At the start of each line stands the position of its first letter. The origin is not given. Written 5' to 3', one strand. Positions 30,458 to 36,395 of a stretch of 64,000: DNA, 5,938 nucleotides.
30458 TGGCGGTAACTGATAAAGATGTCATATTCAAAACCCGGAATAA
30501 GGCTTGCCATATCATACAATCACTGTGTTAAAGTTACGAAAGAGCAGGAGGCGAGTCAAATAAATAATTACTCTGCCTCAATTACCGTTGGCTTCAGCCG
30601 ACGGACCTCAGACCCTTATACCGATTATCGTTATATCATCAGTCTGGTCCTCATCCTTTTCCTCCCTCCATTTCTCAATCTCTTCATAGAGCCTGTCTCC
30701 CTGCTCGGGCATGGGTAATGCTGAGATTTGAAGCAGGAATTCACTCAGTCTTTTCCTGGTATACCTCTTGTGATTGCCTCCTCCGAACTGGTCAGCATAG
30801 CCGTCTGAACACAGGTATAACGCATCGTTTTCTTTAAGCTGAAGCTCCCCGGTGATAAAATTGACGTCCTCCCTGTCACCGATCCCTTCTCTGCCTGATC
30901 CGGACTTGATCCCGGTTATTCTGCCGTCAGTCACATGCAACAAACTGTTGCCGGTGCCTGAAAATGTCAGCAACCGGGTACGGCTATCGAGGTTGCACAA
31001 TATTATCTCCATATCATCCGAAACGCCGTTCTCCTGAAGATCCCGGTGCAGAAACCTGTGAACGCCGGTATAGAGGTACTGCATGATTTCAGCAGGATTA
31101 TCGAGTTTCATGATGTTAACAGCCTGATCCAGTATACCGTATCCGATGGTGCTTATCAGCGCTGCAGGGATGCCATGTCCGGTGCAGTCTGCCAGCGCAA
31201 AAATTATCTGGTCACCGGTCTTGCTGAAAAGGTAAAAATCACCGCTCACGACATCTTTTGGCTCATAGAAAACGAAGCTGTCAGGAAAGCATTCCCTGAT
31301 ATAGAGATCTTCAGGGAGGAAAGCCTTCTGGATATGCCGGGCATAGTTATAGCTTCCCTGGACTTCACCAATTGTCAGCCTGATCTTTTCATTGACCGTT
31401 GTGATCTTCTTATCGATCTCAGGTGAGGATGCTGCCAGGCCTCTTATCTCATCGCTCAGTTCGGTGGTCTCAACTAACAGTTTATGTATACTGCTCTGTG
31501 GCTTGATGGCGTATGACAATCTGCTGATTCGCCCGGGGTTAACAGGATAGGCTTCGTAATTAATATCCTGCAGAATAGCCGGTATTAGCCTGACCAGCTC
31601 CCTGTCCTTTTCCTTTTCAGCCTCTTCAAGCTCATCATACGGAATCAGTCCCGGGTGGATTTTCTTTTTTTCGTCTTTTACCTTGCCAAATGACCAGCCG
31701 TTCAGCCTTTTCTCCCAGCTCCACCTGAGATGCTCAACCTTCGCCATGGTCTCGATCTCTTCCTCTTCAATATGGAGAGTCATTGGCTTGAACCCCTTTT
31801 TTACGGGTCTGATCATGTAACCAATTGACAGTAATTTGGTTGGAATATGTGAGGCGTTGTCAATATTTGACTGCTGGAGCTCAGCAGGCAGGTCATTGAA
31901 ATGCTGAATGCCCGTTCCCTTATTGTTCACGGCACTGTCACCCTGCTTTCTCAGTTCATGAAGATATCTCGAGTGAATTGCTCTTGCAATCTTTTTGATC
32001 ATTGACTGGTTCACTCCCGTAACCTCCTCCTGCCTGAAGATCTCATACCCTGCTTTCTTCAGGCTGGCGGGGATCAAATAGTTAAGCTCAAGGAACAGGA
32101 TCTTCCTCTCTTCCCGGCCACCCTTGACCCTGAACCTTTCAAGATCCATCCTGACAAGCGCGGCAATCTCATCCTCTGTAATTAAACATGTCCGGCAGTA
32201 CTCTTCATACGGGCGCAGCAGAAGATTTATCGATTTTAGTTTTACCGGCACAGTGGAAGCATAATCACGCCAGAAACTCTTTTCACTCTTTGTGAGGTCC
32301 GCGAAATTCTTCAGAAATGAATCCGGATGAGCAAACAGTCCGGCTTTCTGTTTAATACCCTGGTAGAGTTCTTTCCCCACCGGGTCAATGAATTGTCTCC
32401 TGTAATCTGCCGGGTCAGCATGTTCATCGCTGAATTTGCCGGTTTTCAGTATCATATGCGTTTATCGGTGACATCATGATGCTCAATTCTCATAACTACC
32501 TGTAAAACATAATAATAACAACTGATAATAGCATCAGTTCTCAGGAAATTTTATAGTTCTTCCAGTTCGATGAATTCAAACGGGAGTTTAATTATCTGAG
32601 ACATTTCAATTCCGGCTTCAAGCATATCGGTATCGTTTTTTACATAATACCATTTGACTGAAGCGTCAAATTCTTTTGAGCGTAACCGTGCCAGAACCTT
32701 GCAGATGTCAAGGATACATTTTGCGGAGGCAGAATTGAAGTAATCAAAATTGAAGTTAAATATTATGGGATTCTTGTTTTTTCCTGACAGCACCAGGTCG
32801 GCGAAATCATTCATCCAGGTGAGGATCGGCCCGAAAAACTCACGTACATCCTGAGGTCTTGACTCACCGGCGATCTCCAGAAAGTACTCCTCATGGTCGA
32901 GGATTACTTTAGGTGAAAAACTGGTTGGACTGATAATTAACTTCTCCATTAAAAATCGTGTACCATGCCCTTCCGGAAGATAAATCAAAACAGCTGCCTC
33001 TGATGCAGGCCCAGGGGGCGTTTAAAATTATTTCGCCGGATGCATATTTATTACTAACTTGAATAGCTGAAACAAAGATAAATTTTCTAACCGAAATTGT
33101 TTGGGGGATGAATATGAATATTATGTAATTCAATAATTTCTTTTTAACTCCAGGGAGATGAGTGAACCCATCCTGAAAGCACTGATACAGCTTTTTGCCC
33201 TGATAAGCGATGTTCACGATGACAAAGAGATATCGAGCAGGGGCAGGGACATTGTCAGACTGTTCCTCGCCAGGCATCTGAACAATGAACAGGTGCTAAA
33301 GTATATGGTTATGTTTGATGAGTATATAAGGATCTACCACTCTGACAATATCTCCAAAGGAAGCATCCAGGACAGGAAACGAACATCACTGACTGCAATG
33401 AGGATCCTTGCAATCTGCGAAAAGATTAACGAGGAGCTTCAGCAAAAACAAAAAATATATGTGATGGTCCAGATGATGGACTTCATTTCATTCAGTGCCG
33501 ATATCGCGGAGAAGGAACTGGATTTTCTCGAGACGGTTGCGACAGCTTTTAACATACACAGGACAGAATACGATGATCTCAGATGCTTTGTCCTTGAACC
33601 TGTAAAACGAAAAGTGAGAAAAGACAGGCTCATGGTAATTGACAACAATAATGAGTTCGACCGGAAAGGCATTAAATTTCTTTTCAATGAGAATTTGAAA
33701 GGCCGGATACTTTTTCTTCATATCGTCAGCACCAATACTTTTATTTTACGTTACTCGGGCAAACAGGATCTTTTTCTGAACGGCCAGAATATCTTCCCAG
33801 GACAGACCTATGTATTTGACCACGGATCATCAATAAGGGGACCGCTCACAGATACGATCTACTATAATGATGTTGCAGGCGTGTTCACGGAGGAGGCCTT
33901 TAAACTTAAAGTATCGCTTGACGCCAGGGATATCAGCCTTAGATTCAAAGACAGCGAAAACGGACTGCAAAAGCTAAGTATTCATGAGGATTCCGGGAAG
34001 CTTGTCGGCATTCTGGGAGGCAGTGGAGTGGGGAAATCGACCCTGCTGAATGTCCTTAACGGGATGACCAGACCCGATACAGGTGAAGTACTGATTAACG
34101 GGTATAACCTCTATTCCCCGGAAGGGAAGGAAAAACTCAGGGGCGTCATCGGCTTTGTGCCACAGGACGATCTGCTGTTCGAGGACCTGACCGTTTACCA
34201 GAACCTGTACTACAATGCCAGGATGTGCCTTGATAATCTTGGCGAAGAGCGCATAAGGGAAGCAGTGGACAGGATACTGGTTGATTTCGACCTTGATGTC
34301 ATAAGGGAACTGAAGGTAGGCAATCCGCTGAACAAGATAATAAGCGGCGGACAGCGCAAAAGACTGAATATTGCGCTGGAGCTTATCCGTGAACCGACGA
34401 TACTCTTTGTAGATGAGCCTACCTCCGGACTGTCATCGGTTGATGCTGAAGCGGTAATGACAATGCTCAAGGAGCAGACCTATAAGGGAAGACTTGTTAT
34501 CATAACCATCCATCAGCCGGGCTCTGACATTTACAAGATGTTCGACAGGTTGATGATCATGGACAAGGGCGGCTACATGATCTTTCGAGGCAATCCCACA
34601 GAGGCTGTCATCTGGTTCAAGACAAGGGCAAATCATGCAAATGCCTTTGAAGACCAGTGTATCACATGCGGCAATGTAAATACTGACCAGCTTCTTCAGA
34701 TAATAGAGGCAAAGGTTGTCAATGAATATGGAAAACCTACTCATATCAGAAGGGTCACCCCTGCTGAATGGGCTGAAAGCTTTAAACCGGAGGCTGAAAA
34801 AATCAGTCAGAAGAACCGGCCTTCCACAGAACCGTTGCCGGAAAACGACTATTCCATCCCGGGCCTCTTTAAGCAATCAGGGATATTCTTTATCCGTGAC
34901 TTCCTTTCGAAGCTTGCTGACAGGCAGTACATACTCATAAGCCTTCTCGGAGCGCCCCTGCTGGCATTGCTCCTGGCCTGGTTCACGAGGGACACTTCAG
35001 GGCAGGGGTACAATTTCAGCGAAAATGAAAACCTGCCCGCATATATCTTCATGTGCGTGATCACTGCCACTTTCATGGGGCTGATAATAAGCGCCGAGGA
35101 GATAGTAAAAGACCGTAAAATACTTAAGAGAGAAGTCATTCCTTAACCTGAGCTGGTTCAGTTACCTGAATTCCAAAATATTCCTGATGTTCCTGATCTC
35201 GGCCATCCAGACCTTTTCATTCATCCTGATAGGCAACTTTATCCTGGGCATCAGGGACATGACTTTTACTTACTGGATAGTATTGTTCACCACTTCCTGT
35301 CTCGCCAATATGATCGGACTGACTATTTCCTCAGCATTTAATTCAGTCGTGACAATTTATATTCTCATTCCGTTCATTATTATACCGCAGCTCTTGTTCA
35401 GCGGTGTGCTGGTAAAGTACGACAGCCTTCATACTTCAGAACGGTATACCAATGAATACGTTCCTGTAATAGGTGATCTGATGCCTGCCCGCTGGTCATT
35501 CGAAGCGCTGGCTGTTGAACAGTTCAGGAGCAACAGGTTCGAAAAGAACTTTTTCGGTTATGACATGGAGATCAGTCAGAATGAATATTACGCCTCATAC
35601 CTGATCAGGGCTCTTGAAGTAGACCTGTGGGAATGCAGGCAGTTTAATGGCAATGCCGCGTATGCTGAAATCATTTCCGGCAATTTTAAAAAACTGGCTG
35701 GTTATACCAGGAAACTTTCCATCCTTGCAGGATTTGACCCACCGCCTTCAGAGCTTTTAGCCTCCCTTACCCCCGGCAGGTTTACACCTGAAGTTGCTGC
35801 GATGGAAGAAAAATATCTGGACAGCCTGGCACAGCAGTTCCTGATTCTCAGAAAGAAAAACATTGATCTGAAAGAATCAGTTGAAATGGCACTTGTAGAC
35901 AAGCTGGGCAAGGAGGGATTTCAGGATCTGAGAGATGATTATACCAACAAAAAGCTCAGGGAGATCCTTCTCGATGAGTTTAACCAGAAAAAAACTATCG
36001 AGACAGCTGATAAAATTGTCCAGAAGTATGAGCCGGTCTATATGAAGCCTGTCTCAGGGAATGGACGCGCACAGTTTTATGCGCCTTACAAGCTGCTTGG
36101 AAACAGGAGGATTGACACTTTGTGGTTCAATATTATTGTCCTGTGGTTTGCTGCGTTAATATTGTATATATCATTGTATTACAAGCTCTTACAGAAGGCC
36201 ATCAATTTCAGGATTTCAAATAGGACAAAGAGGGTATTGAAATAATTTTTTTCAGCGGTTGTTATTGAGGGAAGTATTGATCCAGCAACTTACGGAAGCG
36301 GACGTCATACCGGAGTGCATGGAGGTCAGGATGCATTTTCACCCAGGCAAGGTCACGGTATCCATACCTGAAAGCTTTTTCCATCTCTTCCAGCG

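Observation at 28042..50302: Four paralogs (plus a remnant) of a predicted inside-TIR / outside-TPR membrane protein clustered within 22 kb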

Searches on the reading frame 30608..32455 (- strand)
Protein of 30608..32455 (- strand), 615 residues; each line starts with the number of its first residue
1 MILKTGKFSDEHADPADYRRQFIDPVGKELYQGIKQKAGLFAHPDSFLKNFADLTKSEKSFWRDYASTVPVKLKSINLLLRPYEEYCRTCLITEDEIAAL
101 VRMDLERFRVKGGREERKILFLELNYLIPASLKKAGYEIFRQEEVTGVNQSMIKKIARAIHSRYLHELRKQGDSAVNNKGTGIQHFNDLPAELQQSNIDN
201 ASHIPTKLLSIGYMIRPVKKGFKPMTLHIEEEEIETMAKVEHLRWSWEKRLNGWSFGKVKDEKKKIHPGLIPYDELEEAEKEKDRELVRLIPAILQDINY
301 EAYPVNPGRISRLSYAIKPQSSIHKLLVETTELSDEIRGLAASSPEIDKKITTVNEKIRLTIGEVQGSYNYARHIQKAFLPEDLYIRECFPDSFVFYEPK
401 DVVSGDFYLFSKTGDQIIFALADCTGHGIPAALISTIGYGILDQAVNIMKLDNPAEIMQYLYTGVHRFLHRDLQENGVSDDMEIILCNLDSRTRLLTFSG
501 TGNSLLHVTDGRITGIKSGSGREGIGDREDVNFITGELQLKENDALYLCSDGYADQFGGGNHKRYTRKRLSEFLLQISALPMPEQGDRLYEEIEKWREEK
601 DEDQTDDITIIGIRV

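Call 19: search_protein_families(library=pfam, proteins=[window:30608-32455:-], max_evalue=0.00001)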
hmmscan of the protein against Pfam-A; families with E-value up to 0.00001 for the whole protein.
window:30608-32455:- (615 aa): 2 families
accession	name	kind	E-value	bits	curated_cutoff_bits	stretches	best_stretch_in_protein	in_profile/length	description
PF07228.17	SpoIIE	-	6.5e-21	75.6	25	1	414-615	2-191/192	Stage II sporulation protein E (SpoIIE)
PF02026.21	RyR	-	1.5e-16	60.8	27.4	1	232-300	19-87/91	RyR domain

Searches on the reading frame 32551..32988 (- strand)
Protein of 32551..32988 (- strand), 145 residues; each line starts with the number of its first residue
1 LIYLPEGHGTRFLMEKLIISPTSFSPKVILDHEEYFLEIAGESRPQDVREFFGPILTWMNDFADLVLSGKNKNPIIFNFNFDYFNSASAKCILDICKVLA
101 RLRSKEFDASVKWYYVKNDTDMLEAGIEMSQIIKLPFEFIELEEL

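Call 63: search_protein_families(library=pfam, proteins=[window:32551-32988:-], max_evalue=0.00001)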
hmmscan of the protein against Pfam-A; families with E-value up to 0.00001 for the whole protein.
window:32551-32988:- (145 aa): 1 family
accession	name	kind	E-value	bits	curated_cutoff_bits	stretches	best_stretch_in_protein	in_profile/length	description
PF09345.15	SiaC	-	1.1e-29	103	24.5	1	19-141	1-119/120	SiaC family regulatory phosphoprotein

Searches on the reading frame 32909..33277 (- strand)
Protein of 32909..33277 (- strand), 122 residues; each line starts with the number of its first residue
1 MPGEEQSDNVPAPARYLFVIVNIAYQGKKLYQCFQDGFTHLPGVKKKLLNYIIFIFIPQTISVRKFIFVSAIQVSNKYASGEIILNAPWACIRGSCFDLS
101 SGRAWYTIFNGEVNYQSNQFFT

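Call 63: search_protein_families(library=pfam, proteins=[window:32909-33277:-], max_evalue=0.00001)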
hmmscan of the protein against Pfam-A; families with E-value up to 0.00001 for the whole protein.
window:32909-33277:- (122 aa): 0 families

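Call 64: search_protein_families(library=pfam, proteins=[window:32909-33277:-], max_evalue=0.01)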
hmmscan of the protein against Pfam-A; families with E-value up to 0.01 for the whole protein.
window:32909-33277:- (122 aa): 0 families

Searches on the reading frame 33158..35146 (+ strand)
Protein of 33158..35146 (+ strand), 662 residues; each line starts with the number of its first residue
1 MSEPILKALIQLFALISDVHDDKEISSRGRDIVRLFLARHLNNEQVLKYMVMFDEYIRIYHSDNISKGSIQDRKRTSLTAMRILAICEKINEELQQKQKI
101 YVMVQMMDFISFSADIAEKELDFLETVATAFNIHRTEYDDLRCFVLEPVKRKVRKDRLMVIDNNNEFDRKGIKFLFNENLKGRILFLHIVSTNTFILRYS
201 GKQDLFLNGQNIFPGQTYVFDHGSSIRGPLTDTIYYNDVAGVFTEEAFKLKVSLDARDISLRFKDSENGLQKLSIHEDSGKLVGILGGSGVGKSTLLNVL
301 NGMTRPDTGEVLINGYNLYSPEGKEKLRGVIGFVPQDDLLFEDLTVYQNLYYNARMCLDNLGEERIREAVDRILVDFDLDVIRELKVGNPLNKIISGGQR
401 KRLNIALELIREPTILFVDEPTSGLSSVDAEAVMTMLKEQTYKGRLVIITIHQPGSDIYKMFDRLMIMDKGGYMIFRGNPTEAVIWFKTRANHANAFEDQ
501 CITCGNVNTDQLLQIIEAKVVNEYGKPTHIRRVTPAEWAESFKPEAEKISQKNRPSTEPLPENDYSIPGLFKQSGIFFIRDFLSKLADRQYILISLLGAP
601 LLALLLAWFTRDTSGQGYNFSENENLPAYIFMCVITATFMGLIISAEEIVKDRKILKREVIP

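Call 19: search_protein_families(library=pfam, proteins=[window:33158-35146:+], max_evalue=0.00001)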
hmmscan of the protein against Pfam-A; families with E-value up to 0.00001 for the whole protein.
window:33158-35146:+ (662 aa): 1 family
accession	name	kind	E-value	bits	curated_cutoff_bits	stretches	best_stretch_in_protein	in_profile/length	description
PF00005.33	ABC_tran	-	5.5e-29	102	25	1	271-423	2-137/137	ABC transporter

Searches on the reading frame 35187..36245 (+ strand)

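Call 19: search_protein_families(library=pfam, proteins=[window:35187-36245:+], max_evalue=0.00001)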
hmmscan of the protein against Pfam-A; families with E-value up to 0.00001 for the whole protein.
window:35187-36245:+ (352 aa): 1 family
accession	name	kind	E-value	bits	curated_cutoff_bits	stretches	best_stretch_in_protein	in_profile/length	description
PF01061.29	ABC2_membrane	-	2.9e-10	40.5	26.9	1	2-110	104-208/211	ABC-2 type transporter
